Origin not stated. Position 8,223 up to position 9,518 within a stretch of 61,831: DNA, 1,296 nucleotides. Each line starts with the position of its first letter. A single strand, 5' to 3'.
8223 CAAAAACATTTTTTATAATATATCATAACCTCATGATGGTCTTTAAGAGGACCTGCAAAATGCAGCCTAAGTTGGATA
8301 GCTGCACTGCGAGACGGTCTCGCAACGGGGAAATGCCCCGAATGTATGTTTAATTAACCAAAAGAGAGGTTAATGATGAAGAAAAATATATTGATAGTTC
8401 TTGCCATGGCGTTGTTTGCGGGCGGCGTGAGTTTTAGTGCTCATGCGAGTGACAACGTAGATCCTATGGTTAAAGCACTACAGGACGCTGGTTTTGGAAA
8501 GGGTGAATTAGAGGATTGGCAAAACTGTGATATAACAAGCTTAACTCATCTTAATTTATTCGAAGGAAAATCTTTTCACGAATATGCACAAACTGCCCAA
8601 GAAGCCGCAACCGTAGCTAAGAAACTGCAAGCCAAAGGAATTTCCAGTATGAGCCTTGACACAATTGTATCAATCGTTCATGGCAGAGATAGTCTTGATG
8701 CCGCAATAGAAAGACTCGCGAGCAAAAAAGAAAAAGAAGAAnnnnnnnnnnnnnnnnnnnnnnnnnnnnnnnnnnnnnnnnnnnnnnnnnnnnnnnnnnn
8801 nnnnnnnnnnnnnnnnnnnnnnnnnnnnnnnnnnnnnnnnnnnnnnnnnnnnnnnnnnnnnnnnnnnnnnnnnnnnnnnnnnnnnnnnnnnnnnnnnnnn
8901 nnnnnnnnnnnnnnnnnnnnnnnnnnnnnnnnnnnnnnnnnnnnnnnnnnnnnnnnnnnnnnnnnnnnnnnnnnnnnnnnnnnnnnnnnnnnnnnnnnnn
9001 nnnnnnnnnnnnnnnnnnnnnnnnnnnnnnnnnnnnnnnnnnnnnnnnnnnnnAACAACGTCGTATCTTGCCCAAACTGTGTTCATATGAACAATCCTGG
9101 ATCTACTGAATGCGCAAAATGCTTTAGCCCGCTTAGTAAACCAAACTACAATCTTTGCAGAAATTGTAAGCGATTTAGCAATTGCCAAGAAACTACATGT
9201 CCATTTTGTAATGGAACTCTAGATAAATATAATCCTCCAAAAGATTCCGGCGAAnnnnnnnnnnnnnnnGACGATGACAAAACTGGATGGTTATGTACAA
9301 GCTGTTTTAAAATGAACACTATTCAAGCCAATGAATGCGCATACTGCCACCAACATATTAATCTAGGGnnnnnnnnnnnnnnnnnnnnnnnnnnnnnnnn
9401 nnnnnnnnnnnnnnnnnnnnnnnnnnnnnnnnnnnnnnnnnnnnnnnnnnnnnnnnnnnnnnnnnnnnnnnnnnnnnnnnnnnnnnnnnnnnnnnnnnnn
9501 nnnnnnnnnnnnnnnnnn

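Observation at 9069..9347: RanBP2-type zinc fingers in a bacterial secreted protein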

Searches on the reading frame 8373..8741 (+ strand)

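Call 6: search_protein_families(library=pfam, proteins=[window:8373-8741:+], max_evalue=10)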
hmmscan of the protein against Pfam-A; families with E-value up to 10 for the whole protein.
seq(123 aa): 3 families
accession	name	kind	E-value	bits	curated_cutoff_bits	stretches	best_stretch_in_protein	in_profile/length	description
PF13399.11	LytR_C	-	0.044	15.2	22.2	1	33-106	20-85/86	LytR cell envelope-related transcriptional attenuator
PF13190.11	PDGLE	-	0.07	13.4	27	1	4-104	2-85/102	PDGLE domain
PF11524.14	SeleniumBinding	-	0.14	12.9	27.9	1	13-41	19-47/82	Selenium binding protein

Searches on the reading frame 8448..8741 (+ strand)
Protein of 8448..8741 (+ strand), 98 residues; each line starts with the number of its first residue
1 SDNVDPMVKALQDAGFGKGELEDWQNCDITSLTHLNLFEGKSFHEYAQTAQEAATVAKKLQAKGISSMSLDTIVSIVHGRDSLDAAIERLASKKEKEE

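Call 33: search_solved_structures(query=window:8448-8741:+, max_evalue=10, show_alignments=3)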
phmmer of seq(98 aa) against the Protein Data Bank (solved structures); distinct sequences matched with E-value up to 10: 8.
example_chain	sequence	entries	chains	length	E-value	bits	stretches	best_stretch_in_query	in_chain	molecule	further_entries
9k5p_A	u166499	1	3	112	0.011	19.5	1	29-97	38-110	C3-Zn2-HEHE-19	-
9cem_A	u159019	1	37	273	0.37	14.5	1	52-91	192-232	Flagellin FljL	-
8uxk_A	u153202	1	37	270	0.53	14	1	52-91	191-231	Flagellin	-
8uxj_A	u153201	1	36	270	0.63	13.8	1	49-91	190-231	Flagellin FljK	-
6xky_A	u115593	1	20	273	0.65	13.8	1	49-91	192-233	Flagellin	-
6xl0_A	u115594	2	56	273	0.75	13.6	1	49-91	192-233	Flagellin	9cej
9ip3_B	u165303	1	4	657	1.1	13.1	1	27-79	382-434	Maltose/maltodextrin-binding periplasmic protein,Polymerase cofactor VP35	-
1qe3_A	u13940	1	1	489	1.7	12.5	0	50-94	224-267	PARA-NITROBENZYL ESTERASE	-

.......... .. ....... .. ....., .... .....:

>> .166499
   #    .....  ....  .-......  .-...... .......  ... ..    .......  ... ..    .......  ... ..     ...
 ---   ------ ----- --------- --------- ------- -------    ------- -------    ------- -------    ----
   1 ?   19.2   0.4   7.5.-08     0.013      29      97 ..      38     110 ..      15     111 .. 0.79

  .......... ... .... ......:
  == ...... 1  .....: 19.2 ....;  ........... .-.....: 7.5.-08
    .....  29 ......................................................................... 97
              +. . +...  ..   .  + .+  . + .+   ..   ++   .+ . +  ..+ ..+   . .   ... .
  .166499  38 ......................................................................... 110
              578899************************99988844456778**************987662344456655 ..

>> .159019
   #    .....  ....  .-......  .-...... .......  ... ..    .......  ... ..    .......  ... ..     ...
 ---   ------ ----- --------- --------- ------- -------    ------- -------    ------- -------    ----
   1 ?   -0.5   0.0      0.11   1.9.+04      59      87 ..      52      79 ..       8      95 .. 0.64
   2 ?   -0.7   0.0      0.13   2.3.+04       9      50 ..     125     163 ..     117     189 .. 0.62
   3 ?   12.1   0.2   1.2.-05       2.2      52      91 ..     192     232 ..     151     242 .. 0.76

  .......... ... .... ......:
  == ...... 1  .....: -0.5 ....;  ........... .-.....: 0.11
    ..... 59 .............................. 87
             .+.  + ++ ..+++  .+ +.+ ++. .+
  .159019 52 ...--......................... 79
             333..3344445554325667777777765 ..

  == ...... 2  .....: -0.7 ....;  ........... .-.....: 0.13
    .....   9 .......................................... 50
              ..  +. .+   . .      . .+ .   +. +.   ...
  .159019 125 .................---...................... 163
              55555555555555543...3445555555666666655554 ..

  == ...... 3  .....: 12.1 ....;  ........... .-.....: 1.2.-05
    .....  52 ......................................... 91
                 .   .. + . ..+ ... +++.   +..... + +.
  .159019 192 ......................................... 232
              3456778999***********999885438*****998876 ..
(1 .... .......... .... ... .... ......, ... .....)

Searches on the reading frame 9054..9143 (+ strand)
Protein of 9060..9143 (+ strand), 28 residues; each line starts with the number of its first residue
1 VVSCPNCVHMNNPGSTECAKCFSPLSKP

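Call 6: search_protein_families(library=pfam, proteins=[window:9060-9143:+], max_evalue=10)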
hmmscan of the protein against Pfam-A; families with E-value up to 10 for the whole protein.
seq(28 aa): 3 families
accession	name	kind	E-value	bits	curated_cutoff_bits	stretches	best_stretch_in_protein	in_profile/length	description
PF12773.13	DZR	-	0.0013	19.3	27.3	1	4-26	1-23/45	Double zinc ribbon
PF13240.11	Zn_Ribbon_1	-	0.028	14.6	25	1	4-21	2-19/23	zinc-ribbon domain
PF13248.11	Zn_ribbon_3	-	0.045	13.7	27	1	2-21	3-22/26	zinc-ribbon domain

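Call 45: search_solved_structures(query=A2, max_evalue=10, show_alignments=0)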
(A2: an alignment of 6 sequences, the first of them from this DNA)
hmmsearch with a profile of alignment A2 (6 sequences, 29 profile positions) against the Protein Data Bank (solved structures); distinct sequences matched with E-value up to 10: 41.
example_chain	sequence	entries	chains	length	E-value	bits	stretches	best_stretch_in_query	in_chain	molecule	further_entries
2mxv_A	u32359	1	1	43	0.0027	20.1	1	4-24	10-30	RNA-binding protein 10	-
2c6a_A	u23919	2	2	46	0.0047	19.3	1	3-23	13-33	UBIQUITIN-PROTEIN LIGASE E3 MDM2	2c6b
2ayj_A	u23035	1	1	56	0.014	17.8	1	6-25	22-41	50S ribosomal protein L40e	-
8hku_L40E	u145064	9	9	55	0.015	17.7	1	6-25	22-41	50S ribosomal protein L40E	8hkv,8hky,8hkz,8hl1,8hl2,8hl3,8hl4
2cr8_A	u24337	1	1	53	0.023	17.1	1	4-24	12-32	Mdm4 protein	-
4xxb_B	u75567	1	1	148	0.063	15.7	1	3-23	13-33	E3 ubiquitin-protein ligase Mdm2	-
8f5o_B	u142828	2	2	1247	0.093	15.2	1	4-28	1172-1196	Intraflagellar transport protein 122B, putative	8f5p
7mnr_B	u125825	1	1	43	0.12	14.8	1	4-24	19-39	E3 SUMO-protein ligase RanBP2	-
5njt_p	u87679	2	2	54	0.16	14.4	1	3-12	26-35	50S ribosomal protein L32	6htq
9fy1_0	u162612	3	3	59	0.18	14.2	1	3-12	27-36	Large ribosomal subunit protein bL32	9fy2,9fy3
3j3v_0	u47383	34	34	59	0.18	14.2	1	3-12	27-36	50S ribosomal protein L32 | 50S ribosomal protein bL32 | Large ribosomal subunit protein bL32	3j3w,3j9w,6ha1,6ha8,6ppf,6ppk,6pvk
7d6l_A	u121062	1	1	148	0.19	14.2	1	20-28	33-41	Thioredoxin 2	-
6wqn_N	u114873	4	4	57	0.22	14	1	3-11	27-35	50S ribosomal protein L32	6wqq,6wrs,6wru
1u5k_A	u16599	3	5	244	0.25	13.8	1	15-26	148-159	hypothetical protein | HYPOTHETICAL PROTEIN DR0819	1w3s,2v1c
4jcv_E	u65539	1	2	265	0.27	13.7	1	15-26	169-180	DNA repair protein RecO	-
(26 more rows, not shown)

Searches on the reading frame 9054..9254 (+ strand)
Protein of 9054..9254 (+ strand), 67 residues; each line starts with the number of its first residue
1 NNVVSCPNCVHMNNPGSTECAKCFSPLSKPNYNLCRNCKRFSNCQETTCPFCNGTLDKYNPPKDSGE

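Call 46: search_solved_structures(query=A1, max_evalue=10, show_alignments=0)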
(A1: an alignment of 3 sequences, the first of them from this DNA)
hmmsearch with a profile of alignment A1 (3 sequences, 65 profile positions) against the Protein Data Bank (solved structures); distinct sequences matched with E-value up to 10: 45.
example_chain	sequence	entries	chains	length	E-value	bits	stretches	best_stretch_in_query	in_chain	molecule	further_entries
2mxv_A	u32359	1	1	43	0.0011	22.3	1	4-32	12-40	RNA-binding protein 10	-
6xu8_Cj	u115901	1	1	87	0.044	17.1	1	27-56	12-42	Probable 60S ribosomal protein L37-A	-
4v6w_Cj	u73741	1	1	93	0.055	16.8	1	27-56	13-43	60S ribosomal protein L37-A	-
1ffk_X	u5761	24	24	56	0.088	16.2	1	5-36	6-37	RIBOSOMAL PROTEIN L37E | 50S ribosomal protein L37e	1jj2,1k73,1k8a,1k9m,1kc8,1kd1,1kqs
1s72_1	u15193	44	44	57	0.091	16.1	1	5-36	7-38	50S ribosomal protein L37e | RPL37E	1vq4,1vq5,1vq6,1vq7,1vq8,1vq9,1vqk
7nhk_4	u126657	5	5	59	0.11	15.9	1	30-52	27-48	50S ribosomal protein L32 | 50S ribosomal protein L32-3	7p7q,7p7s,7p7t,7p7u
6o8w_2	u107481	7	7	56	0.11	15.8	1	30-52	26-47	50S ribosomal protein L32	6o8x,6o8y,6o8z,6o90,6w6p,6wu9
7ela_B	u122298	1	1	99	0.11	15.8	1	5-54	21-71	RING finger protein Z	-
8hku_L40E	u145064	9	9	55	0.16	15.3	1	4-29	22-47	50S ribosomal protein L40E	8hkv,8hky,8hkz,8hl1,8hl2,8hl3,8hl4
9sra_Bg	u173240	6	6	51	0.16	15.3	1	4-30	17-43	Large ribosomal subunit protein eL40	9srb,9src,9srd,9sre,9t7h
8esq_j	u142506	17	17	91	0.17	15.3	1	29-56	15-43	60S ribosomal protein L37-B | Large ribosomal subunit protein eL37B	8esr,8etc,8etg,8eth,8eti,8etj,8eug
7ckl_B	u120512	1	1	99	0.2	15.1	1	5-54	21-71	RING finger protein Z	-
6gz3_Aj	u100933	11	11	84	0.24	14.8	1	28-55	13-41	Ribosomal protein L37 | ribosomal protein eL37 | 60S ribosomal protein L37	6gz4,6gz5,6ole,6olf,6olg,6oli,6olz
11he_37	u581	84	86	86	0.26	14.7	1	28-55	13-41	60S ribosomal protein L37 | eL37 | Ribosomal protein L37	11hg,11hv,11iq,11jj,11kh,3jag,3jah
3j7o_j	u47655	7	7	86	0.26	14.7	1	28-55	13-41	Ribosomal protein eL37 | Ribosomal protein L37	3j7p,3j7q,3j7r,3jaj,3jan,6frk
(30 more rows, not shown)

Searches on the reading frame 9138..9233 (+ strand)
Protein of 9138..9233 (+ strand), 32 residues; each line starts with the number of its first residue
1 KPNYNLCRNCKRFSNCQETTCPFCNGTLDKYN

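Call 6: search_protein_families(library=pfam, proteins=[window:9138-9233:+], max_evalue=10)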
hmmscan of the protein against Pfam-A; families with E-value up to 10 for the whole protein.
seq(32 aa): 1 family
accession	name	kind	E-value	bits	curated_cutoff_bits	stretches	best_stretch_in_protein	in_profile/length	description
PF18524.6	HPIP_like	-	0.086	13.1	28.1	1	6-30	2-26/40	High potential iron-sulfur protein like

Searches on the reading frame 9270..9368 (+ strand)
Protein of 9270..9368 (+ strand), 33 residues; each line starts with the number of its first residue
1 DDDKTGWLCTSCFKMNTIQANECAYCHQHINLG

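Call 6: search_protein_families(library=pfam, proteins=[window:9270-9368:+], max_evalue=10)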
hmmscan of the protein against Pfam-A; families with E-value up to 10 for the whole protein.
seq(33 aa): 5 families
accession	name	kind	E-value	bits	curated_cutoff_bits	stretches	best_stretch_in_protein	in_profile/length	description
PF23550.1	zf_Tbcl_Rhp7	-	0.0031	17.5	27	1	3-14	25-35/39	DNA repair protein rhp7 treble clef domain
PF09630.15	DUF2024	-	0.0041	17.4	27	1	7-29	39-61/81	Domain of unknown function (DUF2024)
PF13920.12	zf-C3HC4_3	-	0.0071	16.6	27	1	8-31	25-47/49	Zinc finger, C3HC4 type (RING finger)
PF00641.23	Zn_ribbon_RanBP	-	0.072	12.8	27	1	7-26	5-24/30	Zn-finger in Ran binding protein and others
PF25143.1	Zn_ribbon_IFT122_C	-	1.8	8.9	27.3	1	8-15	5-12/38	IFT122, C-terminal zinc ribbon domain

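Call 49: search_solved_structures(query=window:9270-9368:+, max_evalue=10, show_alignments=3)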
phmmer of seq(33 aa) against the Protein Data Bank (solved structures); distinct sequences matched with E-value up to 10: 19.
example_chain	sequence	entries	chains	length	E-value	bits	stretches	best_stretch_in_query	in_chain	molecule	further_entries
3gj7_B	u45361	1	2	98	0.015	18.4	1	5-27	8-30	Nuclear pore complex protein Nup153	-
8hku_L40E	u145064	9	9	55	0.091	16.1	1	8-28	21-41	50S ribosomal protein L40E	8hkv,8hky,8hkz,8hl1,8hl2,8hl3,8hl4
3gj6_B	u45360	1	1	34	0.15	15.4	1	5-27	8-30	Nuclear pore complex protein Nup153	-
7mo1_B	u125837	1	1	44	0.21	14.9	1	5-27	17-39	Nuclear pore complex protein Nup153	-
3h0g_L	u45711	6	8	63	0.23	14.8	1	7-28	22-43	DNA-directed RNA polymerases I, II, and III subunit RPABC4 | RNA polymerase II subunit Rpb12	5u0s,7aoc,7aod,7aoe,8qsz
2ayj_A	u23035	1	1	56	0.24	14.8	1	8-28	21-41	50S ribosomal protein L40e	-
7mns_B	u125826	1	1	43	0.3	14.5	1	6-27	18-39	E3 SUMO-protein ligase RanBP2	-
2wwz_C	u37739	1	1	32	0.31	14.5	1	1-28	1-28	MITOGEN-ACTIVATED PROTEIN KINASE KINASE KINASE 7-INTERACTING PROTEIN 2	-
2k1p_A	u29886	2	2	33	0.38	14.2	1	5-27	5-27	Zinc finger Ran-binding domain-containing protein 2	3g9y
2c6a_A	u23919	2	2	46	0.65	13.5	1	7-26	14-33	UBIQUITIN-PROTEIN LIGASE E3 MDM2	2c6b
7rk2_C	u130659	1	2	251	0.86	13.1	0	12-26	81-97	scFv 2D9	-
1iai_L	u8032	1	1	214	1.3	12.5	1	11-31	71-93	IDIOTYPIC FAB 730.1.4 (IGG1) OF VIRUS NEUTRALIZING ANTIBODY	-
4ap4_A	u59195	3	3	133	1.7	12.2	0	8-31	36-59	E3 UBIQUITIN LIGASE RNF4 | E3 UBIQUITIN-PROTEIN LIGASE RNF4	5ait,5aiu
3gj8_B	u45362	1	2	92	2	12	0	5-27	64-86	Nuclear pore complex protein Nup153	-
1duw_A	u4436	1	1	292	2.1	11.9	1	7-29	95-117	NONAHEME CYTOCHROME C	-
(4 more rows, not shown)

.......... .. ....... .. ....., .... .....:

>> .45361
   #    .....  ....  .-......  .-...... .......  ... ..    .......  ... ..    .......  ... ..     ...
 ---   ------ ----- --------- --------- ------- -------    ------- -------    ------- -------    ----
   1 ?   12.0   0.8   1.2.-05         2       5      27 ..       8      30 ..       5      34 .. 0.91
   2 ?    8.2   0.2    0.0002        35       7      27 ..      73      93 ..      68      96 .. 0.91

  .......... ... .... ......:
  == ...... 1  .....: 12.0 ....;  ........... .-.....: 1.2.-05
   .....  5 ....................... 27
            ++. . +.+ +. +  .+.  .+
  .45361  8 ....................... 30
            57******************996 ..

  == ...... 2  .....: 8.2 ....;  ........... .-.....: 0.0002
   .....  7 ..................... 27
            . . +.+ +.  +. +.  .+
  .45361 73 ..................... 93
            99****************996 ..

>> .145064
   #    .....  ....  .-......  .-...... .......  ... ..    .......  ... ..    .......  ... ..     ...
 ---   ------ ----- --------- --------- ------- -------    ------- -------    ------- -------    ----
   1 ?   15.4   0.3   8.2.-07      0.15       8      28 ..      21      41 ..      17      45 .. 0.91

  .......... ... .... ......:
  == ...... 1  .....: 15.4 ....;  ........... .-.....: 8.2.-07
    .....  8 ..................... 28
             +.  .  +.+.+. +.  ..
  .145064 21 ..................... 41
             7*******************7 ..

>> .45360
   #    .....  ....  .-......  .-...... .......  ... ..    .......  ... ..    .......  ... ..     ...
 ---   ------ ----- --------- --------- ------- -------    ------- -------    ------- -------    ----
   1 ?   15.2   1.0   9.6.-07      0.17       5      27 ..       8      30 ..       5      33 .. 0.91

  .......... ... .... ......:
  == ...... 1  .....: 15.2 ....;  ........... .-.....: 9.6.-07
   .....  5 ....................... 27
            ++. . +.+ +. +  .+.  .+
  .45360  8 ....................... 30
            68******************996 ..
